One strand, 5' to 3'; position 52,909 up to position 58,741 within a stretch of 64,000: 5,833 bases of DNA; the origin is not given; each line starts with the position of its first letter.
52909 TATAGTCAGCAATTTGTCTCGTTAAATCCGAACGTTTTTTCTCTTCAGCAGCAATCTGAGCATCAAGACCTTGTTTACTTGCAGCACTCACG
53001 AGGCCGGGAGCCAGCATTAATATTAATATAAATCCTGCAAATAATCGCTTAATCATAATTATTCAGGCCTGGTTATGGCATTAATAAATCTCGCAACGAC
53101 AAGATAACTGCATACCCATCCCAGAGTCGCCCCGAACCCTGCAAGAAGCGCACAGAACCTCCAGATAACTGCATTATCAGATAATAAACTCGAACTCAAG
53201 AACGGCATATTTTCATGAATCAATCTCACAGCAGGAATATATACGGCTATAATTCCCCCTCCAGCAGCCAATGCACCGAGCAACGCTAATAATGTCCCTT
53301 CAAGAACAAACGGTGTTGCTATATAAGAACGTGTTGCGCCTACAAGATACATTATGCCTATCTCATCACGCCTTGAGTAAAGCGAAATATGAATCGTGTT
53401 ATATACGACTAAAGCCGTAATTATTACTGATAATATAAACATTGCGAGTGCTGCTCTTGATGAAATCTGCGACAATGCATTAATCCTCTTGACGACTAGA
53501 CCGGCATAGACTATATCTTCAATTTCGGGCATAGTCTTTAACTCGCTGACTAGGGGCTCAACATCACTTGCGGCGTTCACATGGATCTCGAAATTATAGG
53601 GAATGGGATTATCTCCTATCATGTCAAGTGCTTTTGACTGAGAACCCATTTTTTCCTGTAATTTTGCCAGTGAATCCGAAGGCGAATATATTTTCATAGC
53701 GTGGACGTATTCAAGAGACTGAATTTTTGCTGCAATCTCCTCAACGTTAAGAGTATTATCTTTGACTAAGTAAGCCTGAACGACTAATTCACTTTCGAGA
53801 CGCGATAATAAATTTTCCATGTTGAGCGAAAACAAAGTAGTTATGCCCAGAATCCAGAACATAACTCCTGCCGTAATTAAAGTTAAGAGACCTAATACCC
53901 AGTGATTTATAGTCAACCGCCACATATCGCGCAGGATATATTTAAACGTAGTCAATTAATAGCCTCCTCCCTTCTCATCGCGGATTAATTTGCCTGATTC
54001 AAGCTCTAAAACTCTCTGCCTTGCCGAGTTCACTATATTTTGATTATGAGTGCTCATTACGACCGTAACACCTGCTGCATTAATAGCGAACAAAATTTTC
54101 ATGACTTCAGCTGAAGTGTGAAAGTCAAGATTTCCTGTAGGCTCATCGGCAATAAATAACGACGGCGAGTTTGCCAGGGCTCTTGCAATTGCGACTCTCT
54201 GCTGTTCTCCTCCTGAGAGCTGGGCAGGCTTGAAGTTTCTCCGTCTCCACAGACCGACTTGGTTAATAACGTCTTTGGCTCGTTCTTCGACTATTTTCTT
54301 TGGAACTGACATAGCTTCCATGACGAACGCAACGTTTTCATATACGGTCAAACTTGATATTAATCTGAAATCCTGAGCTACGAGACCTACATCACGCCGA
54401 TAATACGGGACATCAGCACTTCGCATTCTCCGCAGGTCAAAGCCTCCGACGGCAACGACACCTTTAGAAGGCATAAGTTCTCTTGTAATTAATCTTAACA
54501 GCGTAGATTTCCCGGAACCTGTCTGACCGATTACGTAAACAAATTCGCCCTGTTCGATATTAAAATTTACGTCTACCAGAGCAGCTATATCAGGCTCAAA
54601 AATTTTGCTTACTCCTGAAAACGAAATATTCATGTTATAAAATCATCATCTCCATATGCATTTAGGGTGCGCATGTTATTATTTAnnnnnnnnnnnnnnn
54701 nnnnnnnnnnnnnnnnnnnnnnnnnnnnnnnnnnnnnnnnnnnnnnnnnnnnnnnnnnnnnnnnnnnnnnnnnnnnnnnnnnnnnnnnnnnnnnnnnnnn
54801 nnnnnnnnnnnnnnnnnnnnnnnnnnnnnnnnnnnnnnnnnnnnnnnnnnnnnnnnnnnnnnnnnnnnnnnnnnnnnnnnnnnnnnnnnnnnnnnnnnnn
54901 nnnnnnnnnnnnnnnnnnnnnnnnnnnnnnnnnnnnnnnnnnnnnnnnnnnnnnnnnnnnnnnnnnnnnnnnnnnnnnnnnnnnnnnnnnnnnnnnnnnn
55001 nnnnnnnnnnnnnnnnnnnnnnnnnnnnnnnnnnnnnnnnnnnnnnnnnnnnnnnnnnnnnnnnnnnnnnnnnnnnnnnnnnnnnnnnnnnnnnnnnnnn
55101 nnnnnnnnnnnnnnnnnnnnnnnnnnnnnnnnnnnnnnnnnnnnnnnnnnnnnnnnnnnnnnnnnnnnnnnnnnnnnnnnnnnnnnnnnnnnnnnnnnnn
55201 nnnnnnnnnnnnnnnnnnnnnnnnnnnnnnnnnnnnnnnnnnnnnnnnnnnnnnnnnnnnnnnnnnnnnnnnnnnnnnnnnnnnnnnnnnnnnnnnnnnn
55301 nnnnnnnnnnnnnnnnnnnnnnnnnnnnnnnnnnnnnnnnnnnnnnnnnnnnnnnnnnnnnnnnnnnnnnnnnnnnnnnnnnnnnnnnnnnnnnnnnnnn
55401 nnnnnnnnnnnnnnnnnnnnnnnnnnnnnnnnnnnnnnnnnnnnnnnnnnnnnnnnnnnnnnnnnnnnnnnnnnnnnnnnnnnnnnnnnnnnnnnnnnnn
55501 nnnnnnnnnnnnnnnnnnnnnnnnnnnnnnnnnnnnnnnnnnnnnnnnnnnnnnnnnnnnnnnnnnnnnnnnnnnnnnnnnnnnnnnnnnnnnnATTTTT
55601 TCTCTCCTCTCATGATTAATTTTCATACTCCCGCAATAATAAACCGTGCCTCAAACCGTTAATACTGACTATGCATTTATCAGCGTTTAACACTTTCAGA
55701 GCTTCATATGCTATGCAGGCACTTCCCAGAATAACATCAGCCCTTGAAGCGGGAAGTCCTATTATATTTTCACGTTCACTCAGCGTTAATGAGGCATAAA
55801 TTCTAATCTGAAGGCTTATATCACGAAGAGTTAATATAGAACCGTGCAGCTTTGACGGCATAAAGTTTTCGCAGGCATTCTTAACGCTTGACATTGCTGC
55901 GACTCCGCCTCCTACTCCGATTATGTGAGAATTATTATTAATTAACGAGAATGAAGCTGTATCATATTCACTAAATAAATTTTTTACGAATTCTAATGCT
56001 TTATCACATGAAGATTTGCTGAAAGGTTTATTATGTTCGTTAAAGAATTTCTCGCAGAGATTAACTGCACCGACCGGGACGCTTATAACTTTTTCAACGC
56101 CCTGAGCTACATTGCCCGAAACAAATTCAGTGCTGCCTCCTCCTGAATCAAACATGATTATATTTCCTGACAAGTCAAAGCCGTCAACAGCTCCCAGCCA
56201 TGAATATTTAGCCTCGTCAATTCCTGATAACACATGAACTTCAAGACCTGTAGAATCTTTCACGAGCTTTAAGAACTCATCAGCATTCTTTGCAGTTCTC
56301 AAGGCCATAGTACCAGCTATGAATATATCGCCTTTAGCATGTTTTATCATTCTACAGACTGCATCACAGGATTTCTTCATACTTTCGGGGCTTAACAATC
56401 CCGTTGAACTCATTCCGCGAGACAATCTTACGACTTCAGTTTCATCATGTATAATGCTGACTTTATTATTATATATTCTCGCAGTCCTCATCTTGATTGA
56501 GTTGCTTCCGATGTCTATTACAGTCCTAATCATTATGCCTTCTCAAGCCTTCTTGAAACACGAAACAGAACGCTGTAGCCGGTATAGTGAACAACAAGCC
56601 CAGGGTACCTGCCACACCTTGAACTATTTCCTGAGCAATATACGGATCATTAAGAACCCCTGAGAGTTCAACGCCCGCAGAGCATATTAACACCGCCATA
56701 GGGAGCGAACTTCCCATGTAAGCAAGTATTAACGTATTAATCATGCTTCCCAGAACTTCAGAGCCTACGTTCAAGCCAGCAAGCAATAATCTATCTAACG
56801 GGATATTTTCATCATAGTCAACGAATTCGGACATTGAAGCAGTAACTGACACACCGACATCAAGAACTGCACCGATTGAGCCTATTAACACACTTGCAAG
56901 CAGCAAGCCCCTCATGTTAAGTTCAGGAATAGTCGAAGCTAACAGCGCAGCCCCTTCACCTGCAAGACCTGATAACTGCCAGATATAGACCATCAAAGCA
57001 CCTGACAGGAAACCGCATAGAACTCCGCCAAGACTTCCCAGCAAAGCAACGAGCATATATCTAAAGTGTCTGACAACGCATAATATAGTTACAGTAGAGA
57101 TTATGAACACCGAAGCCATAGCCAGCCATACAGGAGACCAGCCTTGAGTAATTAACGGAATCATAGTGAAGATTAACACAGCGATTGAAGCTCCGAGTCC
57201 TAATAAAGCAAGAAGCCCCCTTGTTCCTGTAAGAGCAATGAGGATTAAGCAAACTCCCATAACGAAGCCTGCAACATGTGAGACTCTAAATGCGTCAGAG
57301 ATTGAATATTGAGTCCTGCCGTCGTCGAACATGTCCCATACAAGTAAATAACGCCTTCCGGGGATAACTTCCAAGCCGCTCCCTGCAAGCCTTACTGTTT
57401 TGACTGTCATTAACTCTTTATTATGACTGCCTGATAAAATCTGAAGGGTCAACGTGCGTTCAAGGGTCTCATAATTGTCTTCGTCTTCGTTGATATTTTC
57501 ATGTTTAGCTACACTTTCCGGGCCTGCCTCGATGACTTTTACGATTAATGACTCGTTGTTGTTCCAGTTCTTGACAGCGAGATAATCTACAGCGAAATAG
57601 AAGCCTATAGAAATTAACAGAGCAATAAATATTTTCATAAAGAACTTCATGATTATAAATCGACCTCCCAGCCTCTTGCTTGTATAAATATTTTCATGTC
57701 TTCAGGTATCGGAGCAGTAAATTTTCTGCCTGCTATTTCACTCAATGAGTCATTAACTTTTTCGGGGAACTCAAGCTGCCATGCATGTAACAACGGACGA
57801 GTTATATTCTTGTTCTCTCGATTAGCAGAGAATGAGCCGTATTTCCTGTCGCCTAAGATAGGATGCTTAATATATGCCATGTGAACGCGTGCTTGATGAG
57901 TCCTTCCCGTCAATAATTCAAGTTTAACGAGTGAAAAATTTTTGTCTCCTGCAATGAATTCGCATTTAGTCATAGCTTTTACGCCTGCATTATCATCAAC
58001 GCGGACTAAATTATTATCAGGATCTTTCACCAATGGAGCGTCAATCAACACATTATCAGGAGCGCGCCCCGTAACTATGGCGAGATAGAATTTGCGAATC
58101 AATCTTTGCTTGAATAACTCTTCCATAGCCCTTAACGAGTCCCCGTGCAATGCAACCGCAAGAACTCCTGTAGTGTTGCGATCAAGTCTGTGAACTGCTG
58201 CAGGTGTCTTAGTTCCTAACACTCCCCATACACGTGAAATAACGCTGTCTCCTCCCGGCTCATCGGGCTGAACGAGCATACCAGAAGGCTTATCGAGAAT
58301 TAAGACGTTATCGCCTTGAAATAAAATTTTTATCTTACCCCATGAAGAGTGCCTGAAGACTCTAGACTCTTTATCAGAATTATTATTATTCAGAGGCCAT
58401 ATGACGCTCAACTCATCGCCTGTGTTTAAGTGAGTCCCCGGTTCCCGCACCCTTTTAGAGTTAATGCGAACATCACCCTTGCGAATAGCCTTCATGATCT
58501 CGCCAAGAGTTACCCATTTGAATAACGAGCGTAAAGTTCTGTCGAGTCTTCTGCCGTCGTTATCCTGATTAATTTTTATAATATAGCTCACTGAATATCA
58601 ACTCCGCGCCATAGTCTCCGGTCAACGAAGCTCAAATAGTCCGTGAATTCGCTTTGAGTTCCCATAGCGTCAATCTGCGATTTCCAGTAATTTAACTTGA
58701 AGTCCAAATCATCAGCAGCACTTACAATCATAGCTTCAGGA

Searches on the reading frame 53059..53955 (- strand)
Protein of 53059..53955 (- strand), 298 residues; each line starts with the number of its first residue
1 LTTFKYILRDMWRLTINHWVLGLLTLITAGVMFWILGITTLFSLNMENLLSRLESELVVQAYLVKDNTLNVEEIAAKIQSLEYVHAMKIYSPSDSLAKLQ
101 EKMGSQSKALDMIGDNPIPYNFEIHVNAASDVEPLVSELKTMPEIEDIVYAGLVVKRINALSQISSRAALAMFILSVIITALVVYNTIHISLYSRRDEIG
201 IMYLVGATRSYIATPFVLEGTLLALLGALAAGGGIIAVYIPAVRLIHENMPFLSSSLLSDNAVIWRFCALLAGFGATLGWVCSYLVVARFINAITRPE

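Call 6: search_protein_families(library=pfam, proteins=[window:53059-53955:-], max_evalue=0.001)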
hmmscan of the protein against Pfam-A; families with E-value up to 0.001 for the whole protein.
window:53059-53955:- (298 aa): 2 families
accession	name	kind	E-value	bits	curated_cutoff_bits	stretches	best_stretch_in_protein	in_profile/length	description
PF18075.7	FtsX_ECD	-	6e-14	52.9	23.5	1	59-148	3-96/96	FtsX extracellular domain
PF02687.27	FtsX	-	3e-11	43.8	25.5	1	171-292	2-117/120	FtsX-like permease C-terminal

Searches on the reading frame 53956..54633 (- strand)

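Call 6: search_protein_families(library=pfam, proteins=[window:53956-54633:-], max_evalue=0.001)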
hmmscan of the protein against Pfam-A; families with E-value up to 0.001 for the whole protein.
window:53956-54633:- (225 aa): 8 families
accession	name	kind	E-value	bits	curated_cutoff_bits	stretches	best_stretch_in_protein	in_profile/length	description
PF00005.33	ABC_tran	-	2.1e-34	119.5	25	1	21-166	3-136/137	ABC transporter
PF13304.12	AAA_21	-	7.7e-07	29.9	27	1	131-202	230-304/304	AAA domain, putative AbiEii toxin, Type IV TA system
PF13191.12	AAA_16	-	1.3e-06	29.5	32.6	1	26-77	21-66/167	AAA ATPase domain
PF02463.25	SMC_N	-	1.9e-06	27.9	40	0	128-206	126-207/220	RecF/RecN/SMC N terminal domain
PF06414.18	Zeta_toxin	-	0.00022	21.2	22.3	1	32-70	19-57/199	Zeta toxin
PF13555.12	AAA_29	-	0.00029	21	27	1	24-57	17-50/61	P-loop containing region of AAA domain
PF01935.23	DUF87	-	0.00034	21.2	23.2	1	34-59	28-53/220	Helicase HerA, central domain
PF13401.12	AAA_22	-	0.00038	21.2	27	1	28-54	4-30/130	AAA domain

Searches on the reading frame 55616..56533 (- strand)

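Call 22: search_protein_families(library=pfam, proteins=[window:55616-56533:-], max_evalue=0.00001)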
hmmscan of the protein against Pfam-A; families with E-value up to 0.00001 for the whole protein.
window:55616-56533:- (305 aa): 1 family
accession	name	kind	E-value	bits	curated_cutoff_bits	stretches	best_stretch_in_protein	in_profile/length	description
PF02541.22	Ppx-GppA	-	5.2e-46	157.8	27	1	19-302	4-281/285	Ppx/GppA phosphatase family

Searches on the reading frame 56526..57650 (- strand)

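Call 22: search_protein_families(library=pfam, proteins=[window:56526-57650:-], max_evalue=0.00001)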
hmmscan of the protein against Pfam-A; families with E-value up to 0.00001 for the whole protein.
window:56526-57650:- (374 aa): 1 family
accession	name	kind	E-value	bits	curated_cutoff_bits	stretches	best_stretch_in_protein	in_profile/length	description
PF07907.16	YibE_F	-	4.5e-58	197.1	27.2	1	129-364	4-240/241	YibE/F-like protein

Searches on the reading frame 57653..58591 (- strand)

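Call 22: search_protein_families(library=pfam, proteins=[window:57653-58591:-], max_evalue=0.00001)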
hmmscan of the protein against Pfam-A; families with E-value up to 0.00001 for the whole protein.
window:57653-58591:- (312 aa): 2 families
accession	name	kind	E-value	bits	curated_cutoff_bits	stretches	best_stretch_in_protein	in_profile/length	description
PF00849.27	PseudoU_synth_2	-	1.3e-28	100.6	26.8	1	95-239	1-151/152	RNA pseudouridylate synthase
PF01479.30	S4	-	2.1e-07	31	22.8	1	14-61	1-48/48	S4 domain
